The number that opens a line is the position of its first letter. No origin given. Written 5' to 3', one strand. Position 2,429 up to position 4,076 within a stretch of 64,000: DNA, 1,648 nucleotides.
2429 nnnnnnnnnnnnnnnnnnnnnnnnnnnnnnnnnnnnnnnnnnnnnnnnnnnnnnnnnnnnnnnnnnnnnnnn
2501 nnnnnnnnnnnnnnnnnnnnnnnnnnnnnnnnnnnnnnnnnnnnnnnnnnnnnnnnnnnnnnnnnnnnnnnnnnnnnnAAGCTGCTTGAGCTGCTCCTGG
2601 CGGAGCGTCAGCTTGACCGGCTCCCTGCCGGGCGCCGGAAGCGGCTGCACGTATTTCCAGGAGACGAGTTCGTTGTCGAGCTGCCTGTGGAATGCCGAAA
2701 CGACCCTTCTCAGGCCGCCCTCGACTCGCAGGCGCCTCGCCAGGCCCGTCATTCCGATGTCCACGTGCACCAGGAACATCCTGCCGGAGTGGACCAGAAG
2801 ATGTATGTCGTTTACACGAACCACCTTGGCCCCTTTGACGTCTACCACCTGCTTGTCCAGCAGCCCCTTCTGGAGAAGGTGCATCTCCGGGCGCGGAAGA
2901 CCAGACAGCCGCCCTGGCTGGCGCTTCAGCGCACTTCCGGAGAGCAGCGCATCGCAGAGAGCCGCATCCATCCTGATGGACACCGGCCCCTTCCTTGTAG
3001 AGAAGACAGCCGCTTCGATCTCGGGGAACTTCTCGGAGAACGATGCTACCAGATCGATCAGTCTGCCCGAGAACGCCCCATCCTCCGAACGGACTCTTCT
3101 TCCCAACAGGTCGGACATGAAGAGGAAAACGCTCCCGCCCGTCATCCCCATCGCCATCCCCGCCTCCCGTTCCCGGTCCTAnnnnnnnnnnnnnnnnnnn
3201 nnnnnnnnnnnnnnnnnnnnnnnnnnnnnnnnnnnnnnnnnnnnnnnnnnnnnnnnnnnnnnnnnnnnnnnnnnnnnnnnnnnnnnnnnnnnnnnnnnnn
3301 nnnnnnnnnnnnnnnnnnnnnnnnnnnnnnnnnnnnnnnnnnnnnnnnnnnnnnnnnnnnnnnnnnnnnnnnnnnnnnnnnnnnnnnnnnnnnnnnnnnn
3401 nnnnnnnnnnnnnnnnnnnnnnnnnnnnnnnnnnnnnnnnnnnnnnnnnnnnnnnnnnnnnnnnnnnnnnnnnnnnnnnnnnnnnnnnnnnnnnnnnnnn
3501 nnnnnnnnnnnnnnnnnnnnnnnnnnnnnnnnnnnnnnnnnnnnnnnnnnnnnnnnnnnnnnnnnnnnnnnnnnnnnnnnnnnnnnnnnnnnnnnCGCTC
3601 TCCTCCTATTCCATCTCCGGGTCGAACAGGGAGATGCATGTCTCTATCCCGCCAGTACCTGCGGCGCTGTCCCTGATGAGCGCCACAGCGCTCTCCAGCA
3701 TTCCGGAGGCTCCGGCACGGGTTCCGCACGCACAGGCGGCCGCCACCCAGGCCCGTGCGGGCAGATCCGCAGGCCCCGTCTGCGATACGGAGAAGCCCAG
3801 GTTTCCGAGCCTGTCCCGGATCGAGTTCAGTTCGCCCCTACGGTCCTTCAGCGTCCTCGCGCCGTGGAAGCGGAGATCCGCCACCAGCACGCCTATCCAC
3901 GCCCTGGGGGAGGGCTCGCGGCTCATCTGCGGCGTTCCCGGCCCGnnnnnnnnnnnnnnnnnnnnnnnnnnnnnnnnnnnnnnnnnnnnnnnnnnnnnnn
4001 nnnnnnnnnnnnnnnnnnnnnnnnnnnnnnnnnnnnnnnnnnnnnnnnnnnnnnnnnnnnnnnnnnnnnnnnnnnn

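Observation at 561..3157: Soluble MgtE_N plus CBS-pair protein (no pore domain) immediately upstream of the NRAMP Mn2+ transporter mntH, with an ECF sigma factor downstream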

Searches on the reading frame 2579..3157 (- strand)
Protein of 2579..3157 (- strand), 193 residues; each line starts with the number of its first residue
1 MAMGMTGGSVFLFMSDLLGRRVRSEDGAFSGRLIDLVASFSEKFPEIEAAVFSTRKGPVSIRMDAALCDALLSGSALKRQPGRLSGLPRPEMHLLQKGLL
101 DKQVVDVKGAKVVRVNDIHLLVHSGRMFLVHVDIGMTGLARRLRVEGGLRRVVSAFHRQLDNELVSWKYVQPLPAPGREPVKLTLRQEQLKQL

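Call 17: search_protein_families(library=pfam, proteins=[window:2579-3157:-], max_evalue=10)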
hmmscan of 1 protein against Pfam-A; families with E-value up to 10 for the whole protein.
seq(193 aa): 2 families
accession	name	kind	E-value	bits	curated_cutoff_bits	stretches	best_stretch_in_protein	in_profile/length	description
PF05239.21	PRC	-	0.0028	18.1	21.2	2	13-40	5-32/78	PRC-barrel domain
PF05265.19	DUF723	-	0.21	12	20.9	1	36-62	8-34/60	Protein of unknown function (DUF723)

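Call 37: search_protein_families(library=pfam, alignment_id=A2, max_evalue=0.01)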
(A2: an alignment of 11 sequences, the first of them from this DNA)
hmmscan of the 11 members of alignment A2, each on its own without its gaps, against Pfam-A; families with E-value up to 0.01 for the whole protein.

A. member 1, seq(186 aa): 1 family
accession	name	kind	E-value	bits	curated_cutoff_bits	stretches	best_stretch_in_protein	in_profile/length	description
PF05239.21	PRC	-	0.0025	18.2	21.2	0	13-40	5-32/78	PRC-barrel domain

B. families by the number of members that match (of 11 scanned): 1 family
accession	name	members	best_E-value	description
PF05239.21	PRC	6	2.4e-09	PRC-barrel domain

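Call 38: search_solved_structures(query=A2, max_evalue=1, show_alignments=2)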
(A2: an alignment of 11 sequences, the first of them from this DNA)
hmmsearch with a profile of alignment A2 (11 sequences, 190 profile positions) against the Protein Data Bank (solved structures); distinct sequences matched with E-value up to 1: 1.
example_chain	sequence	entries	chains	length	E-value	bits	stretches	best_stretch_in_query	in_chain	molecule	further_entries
2l52_A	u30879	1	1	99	0.073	15.8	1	35-81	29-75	METHANOSARCINA ACETIVORANS SAMP1 HOMOLOG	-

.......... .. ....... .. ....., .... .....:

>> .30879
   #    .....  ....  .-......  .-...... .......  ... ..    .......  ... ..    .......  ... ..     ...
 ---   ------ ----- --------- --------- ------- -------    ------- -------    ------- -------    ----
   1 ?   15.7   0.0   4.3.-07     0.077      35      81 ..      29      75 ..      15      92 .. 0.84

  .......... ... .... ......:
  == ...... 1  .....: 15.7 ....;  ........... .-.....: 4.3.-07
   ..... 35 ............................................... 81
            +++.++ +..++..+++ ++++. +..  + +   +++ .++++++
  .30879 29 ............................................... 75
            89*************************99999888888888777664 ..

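Call 44: predict_structure(alignment_id=A2)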
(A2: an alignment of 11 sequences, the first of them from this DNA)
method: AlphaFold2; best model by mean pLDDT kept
length: 186 residues; sequences in the alignment: 11
mean_pLDDT: 79.7   pTM: 0.75
mean pLDDT of the five models: 79.7, 79.3, 76.6, 76.4, 65.9
residues with pLDDT >= 90: 66; 70-90: 78; 50-70: 29; < 50: 13
segments of 3 or more residues with pLDDT < 50: 1-6, 182-186
pLDDT, mean of each block of 10 residues (from residue 1): 55 93 90 91 84 92 92 88 66 79 64 86 91 86 83 82 79 57 43
secondary structure, 60 per line:
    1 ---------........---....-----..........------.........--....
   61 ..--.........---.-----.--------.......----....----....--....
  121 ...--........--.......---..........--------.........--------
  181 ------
elements in order: E10-13 H14-17 E21-24 E30-39 E46-54 E57-62 H65-73 E92-94 H95-98 E103-106 E111-114 E117-123 E126-133 H136-142 H146-155 E164-166 E170-172

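Call 72: search_protein_representatives(alignment_id=A2)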
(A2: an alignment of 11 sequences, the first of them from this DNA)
Query: 11 sequences, 190 profile positions. Proteins with E-value up to 0.001 (for the whole library): 2038; up to 1e-10: 1123; up to 1e-30: 101. The best 150 are listed.
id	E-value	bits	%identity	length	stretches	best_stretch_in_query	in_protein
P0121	1.1e-60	220.8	-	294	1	10-187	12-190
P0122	4.6e-60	218.7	-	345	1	11-189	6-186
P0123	4.9e-59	215.4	-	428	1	9-189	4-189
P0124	3.5e-58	212.6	-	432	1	1-189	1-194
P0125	3.6e-58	212.6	-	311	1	2-190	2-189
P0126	1.4e-57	210.6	-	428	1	11-189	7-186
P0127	2.5e-52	193.5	-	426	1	13-189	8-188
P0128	4.3e-52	192.7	-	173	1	29-182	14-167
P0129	6.9e-52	192.0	-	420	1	12-190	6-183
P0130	7.7e-47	175.6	-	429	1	1-189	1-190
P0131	1.6e-45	171.3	-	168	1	6-165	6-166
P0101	5.0e-44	166.4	-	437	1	10-189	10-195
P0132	1.0e-43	165.4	-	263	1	8-182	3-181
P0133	4.0e-43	163.5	-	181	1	11-180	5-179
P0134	2.2e-42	161.0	-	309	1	1-182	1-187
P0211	2.8e-31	124.9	-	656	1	15-179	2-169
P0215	3.2e-31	124.6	-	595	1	15-187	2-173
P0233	6.8e-30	120.3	-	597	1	15-187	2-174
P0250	2.7e-29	118.4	-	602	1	15-189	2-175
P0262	1.1e-28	116.4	-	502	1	7-186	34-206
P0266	1.3e-28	116.2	-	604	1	15-189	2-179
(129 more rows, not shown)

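Call 73: search_protein_families(library=pfam, proteins=[P0211, P0215, P0233, P0250, P0266, P0262, P0128, P0131], max_evalue=0.001)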
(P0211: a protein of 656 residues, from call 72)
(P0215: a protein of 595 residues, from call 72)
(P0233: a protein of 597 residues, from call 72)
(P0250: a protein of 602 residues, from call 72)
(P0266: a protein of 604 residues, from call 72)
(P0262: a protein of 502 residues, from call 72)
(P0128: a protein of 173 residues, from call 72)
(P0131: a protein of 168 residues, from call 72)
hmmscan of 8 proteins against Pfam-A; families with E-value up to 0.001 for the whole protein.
P0211 (656 aa): 5 families
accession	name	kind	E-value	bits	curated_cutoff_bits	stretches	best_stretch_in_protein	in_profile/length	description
PF03448.22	MgtE_N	-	6.9e-26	91.2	25.9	1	216-314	1-99/102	MgtE intracellular N domain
PF00571.33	CBS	-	1.8e-18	67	24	2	385-438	3-56/57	CBS domain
PF01769.21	MgtE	-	4e-09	37.2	27.6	1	525-645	1-124/125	Divalent cation transporter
PF05239.21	PRC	-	1e-06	29.1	21.2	0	2-65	4-66/78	PRC-barrel domain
PF14841.11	FliG_M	-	3.4e-06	27.6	25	0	260-288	19-47/76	FliG middle domain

P0215 (595 aa): 6 families
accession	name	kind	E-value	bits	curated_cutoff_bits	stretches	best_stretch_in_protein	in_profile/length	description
PF03448.22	MgtE_N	-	2.7e-25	89.3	25.9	1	183-284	1-102/102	MgtE intracellular N domain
PF00571.33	CBS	-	9.5e-17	61.5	24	1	350-405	1-56/57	CBS domain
PF05239.21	PRC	-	5e-11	42.9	21.2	1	3-68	5-70/78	PRC-barrel domain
PF01769.21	MgtE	-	1.2e-08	35.7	27.6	1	473-592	2-123/125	Divalent cation transporter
PF14841.11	FliG_M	-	2.3e-05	25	25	0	239-265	19-45/76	FliG middle domain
PF01706.21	FliG_C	-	0.00026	21.6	23.3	0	190-241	22-73/108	FliG C-terminal domain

P0233 (597 aa): 5 families
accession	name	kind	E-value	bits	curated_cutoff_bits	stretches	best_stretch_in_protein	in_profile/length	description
PF03448.22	MgtE_N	-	9.6e-23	81.1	25.9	1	183-283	2-102/102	MgtE intracellular N domain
PF00571.33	CBS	-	3.1e-19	69.5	24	2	350-403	2-55/57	CBS domain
PF01769.21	MgtE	-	2.3e-16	60.6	27.6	1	469-590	1-124/125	Divalent cation transporter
PF05239.21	PRC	-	2.6e-10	40.6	21.2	1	2-64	4-66/78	PRC-barrel domain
PF14841.11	FliG_M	-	0.0007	20.2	25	0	238-264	19-45/76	FliG middle domain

P0250 (602 aa): 4 families
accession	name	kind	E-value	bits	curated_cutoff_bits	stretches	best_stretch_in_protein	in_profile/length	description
PF03448.22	MgtE_N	-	1.7e-27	96.4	25.9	1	183-283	1-101/102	MgtE intracellular N domain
PF00571.33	CBS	-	9e-21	74.4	24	2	350-404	1-55/57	CBS domain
PF05239.21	PRC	-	6.7e-07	29.7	21.2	0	2-36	4-38/78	PRC-barrel domain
PF14841.11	FliG_M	-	9.3e-06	26.2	25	0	184-219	12-47/76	FliG middle domain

P0266 (604 aa): 5 families
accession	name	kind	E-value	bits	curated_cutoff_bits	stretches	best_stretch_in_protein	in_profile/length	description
PF03448.22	MgtE_N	-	2e-25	89.7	25.9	1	187-287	1-101/102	MgtE intracellular N domain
PF00571.33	CBS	-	9.6e-21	74.3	24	2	354-409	1-56/57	CBS domain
PF01769.21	MgtE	-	1.5e-15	58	27.6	1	475-595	1-125/125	Divalent cation transporter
PF05239.21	PRC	-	8e-07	29.4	21.2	0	2-32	4-34/78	PRC-barrel domain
PF14841.11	FliG_M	-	0.00094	19.8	25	0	244-268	20-44/76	FliG middle domain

P0262 (502 aa): 3 families
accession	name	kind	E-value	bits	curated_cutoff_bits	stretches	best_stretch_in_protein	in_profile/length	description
PF03448.22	MgtE_N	-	2.3e-22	79.9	25.9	1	215-315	1-101/102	MgtE intracellular N domain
PF00571.33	CBS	-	4.4e-14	53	24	2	383-433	2-52/57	CBS domain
PF05239.21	PRC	-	1e-06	29.1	21.2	0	43-102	5-50/78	PRC-barrel domain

P0128 (173 aa): 0 families

P0131 (168 aa): 1 family
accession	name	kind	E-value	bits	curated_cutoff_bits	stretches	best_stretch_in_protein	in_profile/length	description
PF05239.21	PRC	-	8.1e-10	39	21.2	1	15-48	3-36/78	PRC-barrel domain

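Call 74: find_encoding_contigs(protein=P0233, flank=5000, max_places=3)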
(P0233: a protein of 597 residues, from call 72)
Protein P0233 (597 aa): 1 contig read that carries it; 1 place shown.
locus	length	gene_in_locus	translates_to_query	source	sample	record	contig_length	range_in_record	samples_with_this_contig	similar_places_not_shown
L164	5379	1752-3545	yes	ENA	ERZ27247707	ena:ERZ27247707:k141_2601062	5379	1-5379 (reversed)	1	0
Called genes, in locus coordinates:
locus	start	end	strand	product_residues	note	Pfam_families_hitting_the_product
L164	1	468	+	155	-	?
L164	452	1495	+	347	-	PF01594:AI-2E_transport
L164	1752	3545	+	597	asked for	PF05239:PRC (weak), PF03448:MgtE_N, PF00571:CBS, PF01769:MgtE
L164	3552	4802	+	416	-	PF01566:Nramp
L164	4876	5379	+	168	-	?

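Call 75: find_encoding_contigs(protein=P0266, flank=4000, max_places=2)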
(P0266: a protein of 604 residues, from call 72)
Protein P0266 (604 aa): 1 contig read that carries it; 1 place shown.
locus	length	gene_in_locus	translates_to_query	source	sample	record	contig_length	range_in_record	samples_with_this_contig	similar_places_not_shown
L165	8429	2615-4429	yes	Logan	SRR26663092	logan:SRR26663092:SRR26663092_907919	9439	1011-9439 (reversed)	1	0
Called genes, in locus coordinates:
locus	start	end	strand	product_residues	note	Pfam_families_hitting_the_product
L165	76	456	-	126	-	-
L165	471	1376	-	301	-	PF00701:DHDPS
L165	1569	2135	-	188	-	PF09858:DUF2085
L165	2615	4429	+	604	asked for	PF05239:PRC (faint), PF03448:MgtE_N, PF00571:CBS, PF01769:MgtE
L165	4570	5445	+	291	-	PF01261:AP_endonuc_2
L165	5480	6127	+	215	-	-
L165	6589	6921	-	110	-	PF02604:PhdYeFM_antitox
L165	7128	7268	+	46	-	-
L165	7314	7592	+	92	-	-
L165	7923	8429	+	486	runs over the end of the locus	PF03816:LytR_cpsA_psr, PF13399:LytR_C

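Call 76: find_encoding_contigs(protein=P0215, flank=4000, max_places=2)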
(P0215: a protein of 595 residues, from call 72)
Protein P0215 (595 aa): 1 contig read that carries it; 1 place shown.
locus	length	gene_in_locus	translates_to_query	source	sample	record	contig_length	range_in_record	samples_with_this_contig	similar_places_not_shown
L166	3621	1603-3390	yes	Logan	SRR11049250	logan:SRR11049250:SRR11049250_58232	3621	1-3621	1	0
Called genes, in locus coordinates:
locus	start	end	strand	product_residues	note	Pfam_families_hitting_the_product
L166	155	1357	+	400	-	PF02673:BacA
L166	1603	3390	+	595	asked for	PF05239:PRC (faint), PF03448:MgtE_N, PF14841:FliG_M (faint), PF00571:CBS, PF01769:MgtE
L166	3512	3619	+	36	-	?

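Call 77: find_encoding_contigs(protein=P0211, flank=4000, max_places=2)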
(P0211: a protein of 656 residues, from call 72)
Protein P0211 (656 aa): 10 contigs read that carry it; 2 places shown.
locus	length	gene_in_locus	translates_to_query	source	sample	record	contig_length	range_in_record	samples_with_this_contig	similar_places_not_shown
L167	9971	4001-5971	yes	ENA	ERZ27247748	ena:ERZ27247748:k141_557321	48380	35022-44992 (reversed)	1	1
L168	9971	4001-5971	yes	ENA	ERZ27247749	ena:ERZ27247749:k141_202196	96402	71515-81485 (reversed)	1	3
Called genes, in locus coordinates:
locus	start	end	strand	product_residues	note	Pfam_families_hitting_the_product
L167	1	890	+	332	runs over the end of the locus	PF00589:Phage_integrase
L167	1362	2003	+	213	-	PF12840:HTH_20, PF01022:HTH_5, PF12802:MarR_2 (weak)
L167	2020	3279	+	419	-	PF05977:MFS_3, PF07690:MFS_1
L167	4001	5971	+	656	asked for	PF05239:PRC (faint), PF03448:MgtE_N, PF14841:FliG_M (faint), PF00571:CBS, PF01769:MgtE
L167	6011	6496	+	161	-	PF00293:NUDIX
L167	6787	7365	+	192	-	PF13302:Acetyltransf_3, PF13420:Acetyltransf_4, PF00583:Acetyltransf_1, PF13673:Acetyltransf_10, PF13508:Acetyltransf_7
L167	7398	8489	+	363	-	PF00989:PAS (faint), PF13188:PAS_8 (faint), PF08448:PAS_4 (faint), PF00512:HisKA, PF02518:HATPase_c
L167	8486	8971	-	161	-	-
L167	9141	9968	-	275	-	PF00106:adh_short, PF08659:KR, PF13561:adh_short_C2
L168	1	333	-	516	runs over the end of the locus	PF02897:Peptidase_S9_N, PF00326:Peptidase_S9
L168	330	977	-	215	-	PF00561:Abhydrolase_1 (weak), PF12146:Hydrolase_4 (weak), PF20408:Abhydrolase_11, PF12695:Abhydrolase_5 (weak)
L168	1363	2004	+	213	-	PF12840:HTH_20, PF01022:HTH_5, PF12802:MarR_2 (weak)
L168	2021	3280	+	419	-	PF05977:MFS_3, PF07690:MFS_1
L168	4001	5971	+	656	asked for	PF05239:PRC (faint), PF03448:MgtE_N, PF14841:FliG_M (faint), PF00571:CBS, PF01769:MgtE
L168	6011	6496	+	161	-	PF00293:NUDIX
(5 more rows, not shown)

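Call 78: find_encoding_contigs(protein=P0250, flank=4000, max_places=2)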
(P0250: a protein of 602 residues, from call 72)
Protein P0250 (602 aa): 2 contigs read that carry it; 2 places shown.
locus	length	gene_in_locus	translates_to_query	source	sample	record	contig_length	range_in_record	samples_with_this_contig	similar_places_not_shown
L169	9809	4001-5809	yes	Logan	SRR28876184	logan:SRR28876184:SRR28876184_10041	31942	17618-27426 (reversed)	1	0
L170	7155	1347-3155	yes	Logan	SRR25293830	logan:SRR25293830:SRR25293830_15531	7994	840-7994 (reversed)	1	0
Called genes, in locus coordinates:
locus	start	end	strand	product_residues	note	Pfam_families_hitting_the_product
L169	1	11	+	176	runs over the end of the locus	PF00857:Isochorismatase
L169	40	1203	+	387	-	PF02749:QRPTase_N, PF01729:QRPTase_C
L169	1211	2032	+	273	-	PF21948:LplA-B_cat, PF03099:BPL_LplA_LipB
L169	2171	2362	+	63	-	-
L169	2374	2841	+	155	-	PF13240:Zn_Ribbon_1 (weak), PF16697:Yop-YscD_cpl, PF00498:FHA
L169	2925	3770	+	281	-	PF00376:MerR, PF13411:MerR_1, PF13591:MerR_2 (faint), PF28507:Rv1828_C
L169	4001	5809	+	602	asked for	PF05239:PRC (faint), PF03448:MgtE_N, PF14841:FliG_M (faint), PF00571:CBS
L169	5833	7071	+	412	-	PF01566:Nramp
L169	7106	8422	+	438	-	PF00768:Peptidase_S11, PF13354:Beta-lactamase2 (weak), PF07943:PBP5_C (faint)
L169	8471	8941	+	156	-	PF02577:BFN_dom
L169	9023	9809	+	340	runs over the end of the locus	PF07885:Ion_trans_2, PF02826:2-Hacid_dh_C (faint), PF00670:AdoHcyase_NAD (faint), PF02254:TrkA_N, PF02080:TrkA_C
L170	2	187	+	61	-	?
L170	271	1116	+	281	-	PF00376:MerR, PF13411:MerR_1, PF13591:MerR_2 (faint), PF28507:Rv1828_C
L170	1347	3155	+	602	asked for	PF05239:PRC (faint), PF03448:MgtE_N, PF14841:FliG_M (faint), PF00571:CBS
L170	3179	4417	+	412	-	PF01566:Nramp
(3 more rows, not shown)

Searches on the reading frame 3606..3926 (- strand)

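Call 3: search_protein_families(library=pfam, proteins=[window:3606-3926:-], max_evalue=0.01)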
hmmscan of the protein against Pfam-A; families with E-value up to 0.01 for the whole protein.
window:3606-3926:- (106 aa): 1 family
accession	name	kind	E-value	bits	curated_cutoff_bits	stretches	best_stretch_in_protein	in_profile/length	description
PF04456.17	DUF503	-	3.2e-11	43.3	22.4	1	11-87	1-78/88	Protein of unknown function (DUF503)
